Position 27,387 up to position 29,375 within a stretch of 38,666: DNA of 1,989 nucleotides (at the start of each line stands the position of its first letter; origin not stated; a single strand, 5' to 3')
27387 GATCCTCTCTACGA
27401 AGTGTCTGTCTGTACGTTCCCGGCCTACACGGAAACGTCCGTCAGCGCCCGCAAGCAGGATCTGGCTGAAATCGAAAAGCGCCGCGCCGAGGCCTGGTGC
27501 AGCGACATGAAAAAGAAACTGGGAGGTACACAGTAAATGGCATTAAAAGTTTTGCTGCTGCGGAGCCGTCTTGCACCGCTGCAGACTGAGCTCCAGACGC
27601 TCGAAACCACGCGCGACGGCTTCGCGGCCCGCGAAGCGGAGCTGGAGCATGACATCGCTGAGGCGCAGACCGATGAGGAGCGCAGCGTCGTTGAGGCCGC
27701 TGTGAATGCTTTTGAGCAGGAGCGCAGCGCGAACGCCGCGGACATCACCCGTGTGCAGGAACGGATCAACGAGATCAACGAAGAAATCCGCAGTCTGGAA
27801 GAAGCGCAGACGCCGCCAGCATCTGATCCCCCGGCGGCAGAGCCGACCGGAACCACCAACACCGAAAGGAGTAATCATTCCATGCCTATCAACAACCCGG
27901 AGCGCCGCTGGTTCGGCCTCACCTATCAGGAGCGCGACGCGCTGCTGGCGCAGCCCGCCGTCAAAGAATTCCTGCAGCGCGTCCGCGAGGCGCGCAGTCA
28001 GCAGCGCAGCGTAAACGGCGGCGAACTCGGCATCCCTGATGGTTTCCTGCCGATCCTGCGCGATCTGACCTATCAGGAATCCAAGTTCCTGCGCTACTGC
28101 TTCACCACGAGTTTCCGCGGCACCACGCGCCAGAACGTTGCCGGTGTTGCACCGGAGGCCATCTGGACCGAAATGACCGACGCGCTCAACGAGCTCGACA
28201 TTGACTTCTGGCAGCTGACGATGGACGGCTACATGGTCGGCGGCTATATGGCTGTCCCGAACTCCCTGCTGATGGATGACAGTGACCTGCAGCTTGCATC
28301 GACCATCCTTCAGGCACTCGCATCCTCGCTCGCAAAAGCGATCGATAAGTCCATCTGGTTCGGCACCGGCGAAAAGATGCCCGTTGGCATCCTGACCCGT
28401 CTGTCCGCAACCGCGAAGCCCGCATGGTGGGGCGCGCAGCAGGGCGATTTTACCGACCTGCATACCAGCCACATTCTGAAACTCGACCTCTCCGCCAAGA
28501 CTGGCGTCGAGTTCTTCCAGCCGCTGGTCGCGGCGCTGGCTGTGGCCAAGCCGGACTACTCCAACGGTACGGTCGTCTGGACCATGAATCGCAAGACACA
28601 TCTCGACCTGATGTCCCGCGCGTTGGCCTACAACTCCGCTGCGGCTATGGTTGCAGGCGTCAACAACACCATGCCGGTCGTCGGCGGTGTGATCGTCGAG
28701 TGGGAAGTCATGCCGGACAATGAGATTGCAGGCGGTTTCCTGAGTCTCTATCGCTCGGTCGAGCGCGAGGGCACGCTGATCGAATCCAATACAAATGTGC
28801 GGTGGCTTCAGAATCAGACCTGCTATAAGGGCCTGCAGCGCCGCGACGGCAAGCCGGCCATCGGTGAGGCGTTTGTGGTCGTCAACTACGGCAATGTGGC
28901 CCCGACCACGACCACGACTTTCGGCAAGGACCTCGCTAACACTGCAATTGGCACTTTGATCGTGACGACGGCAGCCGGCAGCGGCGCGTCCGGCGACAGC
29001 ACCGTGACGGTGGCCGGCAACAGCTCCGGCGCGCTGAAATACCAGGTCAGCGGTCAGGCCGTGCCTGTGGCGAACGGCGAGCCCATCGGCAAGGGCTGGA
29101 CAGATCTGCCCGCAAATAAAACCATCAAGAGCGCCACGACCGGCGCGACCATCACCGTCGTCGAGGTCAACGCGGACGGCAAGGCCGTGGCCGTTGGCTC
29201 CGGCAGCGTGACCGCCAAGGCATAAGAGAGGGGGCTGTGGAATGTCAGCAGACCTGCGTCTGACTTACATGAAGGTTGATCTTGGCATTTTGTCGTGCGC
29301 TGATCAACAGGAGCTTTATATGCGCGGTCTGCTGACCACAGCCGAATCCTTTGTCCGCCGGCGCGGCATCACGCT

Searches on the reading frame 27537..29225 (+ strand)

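Call 67: search_protein_families(library=pfam, proteins=[window:27537-29225:+], max_evalue=0.001)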
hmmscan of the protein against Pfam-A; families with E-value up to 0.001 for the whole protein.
window:27537-29225:+ (562 aa): 2 families
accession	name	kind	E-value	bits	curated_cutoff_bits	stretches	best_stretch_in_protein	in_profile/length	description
PF05065.19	Phage_capsid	-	5.7e-22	78.9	24.2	1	195-450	36-279/280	Phage capsid family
PF18316.7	S-l_SbsC_C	-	2.7e-05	25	26.6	1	485-560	6-85/86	S-layer protein SbsC C-terminal domain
